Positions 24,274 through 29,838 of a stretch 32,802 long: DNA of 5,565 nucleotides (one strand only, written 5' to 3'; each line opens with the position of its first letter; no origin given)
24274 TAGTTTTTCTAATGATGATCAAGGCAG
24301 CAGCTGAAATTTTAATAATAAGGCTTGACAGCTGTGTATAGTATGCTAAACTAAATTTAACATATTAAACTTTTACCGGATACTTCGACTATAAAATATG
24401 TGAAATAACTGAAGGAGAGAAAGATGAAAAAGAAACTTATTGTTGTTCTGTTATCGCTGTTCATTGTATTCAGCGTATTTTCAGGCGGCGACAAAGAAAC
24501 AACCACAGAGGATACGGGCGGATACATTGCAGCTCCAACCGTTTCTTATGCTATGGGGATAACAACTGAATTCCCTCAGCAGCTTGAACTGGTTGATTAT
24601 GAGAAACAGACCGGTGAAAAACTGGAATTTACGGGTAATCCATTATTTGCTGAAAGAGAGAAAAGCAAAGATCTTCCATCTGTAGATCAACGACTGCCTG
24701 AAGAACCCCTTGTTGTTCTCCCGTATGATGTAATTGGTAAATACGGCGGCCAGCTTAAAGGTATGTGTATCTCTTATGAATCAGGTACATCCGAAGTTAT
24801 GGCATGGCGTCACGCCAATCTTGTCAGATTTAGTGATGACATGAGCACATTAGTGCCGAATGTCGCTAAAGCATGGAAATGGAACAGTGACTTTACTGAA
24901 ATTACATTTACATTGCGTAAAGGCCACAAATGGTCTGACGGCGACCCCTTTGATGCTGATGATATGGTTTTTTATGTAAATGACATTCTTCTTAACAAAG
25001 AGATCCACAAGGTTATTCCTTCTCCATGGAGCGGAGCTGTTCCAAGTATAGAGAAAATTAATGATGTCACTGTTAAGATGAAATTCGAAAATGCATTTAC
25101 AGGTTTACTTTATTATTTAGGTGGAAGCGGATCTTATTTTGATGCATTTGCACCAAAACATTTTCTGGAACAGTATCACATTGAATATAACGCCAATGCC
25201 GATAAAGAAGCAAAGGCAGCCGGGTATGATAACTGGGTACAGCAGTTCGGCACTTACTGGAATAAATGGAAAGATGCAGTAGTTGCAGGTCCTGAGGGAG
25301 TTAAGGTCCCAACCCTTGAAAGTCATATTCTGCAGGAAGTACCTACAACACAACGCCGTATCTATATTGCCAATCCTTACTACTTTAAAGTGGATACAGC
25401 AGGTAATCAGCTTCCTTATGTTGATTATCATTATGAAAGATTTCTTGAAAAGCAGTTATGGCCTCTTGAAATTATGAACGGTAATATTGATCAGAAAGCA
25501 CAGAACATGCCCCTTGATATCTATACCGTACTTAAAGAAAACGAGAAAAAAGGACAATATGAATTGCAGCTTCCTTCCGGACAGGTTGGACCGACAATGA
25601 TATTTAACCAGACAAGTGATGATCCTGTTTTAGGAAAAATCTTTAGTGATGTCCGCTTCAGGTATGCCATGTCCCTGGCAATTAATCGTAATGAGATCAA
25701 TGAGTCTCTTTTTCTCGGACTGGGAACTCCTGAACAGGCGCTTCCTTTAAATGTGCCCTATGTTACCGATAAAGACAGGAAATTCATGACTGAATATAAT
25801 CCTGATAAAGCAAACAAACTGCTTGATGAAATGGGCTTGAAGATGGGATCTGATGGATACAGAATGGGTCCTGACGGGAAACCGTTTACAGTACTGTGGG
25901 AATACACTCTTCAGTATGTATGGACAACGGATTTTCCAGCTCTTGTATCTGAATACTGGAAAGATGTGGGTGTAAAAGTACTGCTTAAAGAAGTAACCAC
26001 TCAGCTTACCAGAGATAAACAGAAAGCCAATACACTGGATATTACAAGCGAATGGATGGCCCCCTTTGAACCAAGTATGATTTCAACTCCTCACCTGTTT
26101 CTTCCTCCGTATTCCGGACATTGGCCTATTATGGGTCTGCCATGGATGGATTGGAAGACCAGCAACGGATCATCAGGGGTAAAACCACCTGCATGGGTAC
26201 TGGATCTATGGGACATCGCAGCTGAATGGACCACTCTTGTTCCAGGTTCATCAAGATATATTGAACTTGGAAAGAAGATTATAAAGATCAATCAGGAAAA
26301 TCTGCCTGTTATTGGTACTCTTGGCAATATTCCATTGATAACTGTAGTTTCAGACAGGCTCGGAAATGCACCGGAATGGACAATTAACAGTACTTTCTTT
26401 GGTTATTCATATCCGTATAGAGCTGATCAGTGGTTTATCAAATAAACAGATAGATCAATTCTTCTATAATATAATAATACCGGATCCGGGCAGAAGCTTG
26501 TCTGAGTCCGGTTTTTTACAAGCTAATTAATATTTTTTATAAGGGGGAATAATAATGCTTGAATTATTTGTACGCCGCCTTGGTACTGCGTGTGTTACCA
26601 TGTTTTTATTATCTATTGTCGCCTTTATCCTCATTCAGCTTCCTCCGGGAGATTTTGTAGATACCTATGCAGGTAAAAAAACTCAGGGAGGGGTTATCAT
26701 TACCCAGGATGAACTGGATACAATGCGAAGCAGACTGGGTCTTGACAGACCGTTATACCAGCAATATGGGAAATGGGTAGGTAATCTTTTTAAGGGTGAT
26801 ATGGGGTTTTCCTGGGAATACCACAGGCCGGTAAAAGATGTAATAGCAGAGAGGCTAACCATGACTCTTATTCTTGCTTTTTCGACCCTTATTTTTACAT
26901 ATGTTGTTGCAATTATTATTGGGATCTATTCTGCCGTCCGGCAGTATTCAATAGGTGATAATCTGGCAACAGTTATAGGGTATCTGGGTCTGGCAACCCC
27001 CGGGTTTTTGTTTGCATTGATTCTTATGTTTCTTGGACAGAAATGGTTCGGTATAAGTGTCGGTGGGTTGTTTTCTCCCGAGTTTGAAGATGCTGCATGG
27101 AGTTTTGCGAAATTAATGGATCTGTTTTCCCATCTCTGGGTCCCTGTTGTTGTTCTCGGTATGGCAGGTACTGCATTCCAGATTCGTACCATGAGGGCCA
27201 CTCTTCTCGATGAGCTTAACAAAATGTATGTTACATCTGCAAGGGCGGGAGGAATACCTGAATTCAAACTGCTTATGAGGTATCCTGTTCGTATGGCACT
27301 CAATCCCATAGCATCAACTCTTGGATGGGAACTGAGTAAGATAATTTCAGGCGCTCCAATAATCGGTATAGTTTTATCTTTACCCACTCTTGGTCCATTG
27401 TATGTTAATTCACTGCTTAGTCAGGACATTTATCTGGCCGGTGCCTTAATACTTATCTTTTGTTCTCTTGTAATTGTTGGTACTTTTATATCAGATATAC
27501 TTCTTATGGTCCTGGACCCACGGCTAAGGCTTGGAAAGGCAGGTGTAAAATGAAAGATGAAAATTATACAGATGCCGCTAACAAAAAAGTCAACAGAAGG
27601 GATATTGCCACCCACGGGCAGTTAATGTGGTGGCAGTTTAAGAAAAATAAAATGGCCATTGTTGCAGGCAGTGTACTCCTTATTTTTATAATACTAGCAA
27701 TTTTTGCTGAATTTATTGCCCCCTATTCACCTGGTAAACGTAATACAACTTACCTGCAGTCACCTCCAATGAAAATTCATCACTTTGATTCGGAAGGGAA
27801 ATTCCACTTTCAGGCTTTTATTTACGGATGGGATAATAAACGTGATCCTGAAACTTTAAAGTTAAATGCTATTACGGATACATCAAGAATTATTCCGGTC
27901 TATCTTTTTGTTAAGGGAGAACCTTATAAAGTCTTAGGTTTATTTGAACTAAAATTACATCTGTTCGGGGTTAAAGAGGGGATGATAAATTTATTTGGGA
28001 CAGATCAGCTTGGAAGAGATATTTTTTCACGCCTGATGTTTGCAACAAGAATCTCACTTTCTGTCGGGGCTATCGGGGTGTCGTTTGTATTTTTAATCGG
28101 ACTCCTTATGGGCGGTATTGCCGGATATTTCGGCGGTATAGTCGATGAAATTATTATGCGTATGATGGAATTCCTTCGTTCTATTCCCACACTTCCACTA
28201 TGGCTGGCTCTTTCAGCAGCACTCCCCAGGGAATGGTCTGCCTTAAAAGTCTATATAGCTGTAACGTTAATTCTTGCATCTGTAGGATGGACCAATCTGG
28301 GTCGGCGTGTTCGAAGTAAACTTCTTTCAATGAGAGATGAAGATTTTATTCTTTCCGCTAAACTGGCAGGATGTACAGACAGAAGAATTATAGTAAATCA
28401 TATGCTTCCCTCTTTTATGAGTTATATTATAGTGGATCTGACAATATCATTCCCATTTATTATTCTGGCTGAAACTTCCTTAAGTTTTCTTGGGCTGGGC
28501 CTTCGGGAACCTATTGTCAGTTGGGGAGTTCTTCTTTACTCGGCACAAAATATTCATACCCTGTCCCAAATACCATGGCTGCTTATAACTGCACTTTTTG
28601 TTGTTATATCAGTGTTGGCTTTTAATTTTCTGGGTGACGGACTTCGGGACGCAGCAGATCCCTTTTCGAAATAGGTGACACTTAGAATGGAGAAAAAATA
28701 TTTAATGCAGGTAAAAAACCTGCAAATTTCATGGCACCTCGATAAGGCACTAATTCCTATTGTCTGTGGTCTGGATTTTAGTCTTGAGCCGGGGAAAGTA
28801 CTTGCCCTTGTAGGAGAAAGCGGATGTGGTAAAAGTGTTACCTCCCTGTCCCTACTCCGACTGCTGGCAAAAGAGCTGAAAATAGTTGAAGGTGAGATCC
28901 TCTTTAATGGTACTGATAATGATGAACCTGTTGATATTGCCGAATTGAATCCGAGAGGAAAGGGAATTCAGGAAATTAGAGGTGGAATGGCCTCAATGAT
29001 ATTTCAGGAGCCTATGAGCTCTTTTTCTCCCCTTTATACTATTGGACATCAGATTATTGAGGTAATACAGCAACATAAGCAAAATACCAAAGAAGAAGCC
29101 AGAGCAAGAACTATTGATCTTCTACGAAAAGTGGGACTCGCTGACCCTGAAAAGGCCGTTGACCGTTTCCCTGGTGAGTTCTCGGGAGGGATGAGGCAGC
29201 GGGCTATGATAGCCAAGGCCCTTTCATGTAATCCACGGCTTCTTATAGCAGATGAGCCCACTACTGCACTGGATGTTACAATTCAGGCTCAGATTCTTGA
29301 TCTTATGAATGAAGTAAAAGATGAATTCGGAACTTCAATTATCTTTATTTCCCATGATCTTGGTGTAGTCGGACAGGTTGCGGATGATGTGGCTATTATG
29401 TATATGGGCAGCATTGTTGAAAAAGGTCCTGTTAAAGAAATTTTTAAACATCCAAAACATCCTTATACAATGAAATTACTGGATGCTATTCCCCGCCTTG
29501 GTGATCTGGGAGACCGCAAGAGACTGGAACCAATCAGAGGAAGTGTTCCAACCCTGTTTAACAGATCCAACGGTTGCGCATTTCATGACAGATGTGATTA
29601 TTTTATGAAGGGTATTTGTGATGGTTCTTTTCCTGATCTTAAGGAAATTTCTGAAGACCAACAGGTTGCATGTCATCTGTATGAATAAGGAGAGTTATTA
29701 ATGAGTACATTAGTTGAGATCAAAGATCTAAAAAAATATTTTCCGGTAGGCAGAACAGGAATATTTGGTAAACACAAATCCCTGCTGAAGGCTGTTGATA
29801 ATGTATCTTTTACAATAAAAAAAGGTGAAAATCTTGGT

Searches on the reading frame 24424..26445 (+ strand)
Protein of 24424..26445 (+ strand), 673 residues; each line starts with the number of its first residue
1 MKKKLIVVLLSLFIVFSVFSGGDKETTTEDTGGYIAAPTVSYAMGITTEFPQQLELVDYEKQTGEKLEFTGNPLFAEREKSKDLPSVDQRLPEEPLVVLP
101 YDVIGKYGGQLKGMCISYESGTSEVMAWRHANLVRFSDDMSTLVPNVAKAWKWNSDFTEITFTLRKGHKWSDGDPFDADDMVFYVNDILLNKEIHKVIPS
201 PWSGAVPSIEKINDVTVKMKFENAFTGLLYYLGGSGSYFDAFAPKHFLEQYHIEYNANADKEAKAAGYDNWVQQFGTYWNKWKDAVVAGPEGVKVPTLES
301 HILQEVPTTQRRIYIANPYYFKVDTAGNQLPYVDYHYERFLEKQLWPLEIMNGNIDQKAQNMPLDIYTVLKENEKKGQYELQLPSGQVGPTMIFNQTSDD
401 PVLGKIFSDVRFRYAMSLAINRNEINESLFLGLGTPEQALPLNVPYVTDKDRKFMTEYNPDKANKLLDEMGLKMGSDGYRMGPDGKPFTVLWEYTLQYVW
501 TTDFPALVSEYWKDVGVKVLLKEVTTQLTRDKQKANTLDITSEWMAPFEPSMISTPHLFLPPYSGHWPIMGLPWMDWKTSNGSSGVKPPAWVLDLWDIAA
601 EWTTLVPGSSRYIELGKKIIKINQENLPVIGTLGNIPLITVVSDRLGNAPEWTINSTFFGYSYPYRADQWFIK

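Call 12: search_protein_families(library=pfam, proteins=[window:24424-26445:+])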
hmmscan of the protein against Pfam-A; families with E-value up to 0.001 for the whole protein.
window:24424-26445:+ (673 aa): 1 family
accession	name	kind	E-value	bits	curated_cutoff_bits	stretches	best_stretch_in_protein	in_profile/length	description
PF00496.27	SBP_bac_5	-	3.4e-49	168.3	32.4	1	142-551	1-352/368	Bacterial extracellular solute-binding proteins, family 5 Middle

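Call 49: search_protein_families(library=ncbifam, proteins=[window:24424-26445:+], max_evalue=1e-10)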
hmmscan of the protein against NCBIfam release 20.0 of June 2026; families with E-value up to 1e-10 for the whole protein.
window:24424-26445:+ (673 aa): 4 families
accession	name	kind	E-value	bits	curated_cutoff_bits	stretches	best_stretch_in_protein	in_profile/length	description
NF045467.1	Opp4A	equivalog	5.2e-28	97.6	650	1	406-522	313-431/556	oligopeptide ABC transporter substrate-binding protein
TIGR02294.1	nickel_nikA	equivalog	4.1e-26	91.6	393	2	362-551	227-408/501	nickel ABC transporter substrate-binding protein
TIGR04028.1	SBP_KPN_01854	hypoth_equivalog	7.5e-21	74.3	468.5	1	406-537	266-396/509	TIGR04028 family ABC transporter substrate-binding protein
NF047575.1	opine_bind_CntA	exception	1.8e-15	56.5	800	0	142-248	76-179/535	staphylopine-dependent metal ABC transporter substrate-binding lipoprotein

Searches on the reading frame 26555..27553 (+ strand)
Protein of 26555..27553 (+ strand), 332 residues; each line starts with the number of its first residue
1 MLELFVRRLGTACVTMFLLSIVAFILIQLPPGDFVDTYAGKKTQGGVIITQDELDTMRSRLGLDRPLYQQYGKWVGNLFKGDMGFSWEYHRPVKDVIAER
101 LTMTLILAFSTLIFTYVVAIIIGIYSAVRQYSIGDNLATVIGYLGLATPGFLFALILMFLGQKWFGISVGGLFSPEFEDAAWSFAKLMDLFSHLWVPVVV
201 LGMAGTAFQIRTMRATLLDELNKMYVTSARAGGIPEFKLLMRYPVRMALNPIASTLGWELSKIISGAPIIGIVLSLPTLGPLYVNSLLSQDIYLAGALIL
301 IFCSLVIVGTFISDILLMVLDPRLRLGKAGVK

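Call 12: search_protein_families(library=pfam, proteins=[window:26555-27553:+])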
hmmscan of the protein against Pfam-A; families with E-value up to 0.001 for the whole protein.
window:26555-27553:+ (332 aa): 2 families
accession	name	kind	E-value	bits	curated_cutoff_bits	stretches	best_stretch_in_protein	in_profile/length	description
PF00528.27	BPD_transp_1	-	1.8e-25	90.2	26.4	1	119-325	1-183/184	Binding-protein-dependent transport system inner membrane component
PF19300.4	BPD_transp_1_N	-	2.1e-13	50.9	23.8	1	1-107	1-113/114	Binding-prot-dependent transport system membrane comp, N-term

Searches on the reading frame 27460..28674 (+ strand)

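Call 12: search_protein_families(library=pfam, proteins=[window:27460-28674:+])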
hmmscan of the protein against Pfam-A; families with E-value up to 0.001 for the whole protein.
window:27460-28674:+ (404 aa): 2 families
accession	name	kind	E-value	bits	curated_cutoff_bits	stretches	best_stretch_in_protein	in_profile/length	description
PF00528.27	BPD_transp_1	-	2.7e-25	89.6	26.4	1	214-401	1-180/184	Binding-protein-dependent transport system inner membrane component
PF12911.12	OppC_N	-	3.2e-15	56.2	23.9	1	53-103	3-53/53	N-terminal TM domain of oligopeptide transport permease C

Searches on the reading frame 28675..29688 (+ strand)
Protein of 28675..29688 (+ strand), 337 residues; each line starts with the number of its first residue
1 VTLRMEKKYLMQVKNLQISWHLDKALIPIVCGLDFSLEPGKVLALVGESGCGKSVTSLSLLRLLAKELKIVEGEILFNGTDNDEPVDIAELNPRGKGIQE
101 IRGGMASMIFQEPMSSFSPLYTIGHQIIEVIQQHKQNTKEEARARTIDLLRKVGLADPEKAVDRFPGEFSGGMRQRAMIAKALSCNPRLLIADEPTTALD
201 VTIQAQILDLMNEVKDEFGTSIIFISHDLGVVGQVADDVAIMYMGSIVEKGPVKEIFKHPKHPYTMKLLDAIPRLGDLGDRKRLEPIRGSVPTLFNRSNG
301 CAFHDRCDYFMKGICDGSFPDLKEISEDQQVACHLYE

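Call 12: search_protein_families(library=pfam, proteins=[window:28675-29688:+])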
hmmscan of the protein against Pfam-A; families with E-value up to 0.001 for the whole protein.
window:28675-29688:+ (337 aa): 4 families
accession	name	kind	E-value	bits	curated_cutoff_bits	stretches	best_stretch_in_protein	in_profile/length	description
PF00005.33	ABC_tran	-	2.3e-27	96.7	25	1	32-197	3-137/137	ABC transporter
PF08352.17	oligo_HPY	-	6.1e-18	65.4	27.1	1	248-313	1-64/65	Oligopeptide/dipeptide transporter, C-terminal region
PF13304.12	AAA_21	-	4.7e-06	27.3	27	1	158-232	227-303/304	AAA domain, putative AbiEii toxin, Type IV TA system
PF13401.12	AAA_22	-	0.00019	22.2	27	0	41-136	6-65/130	AAA domain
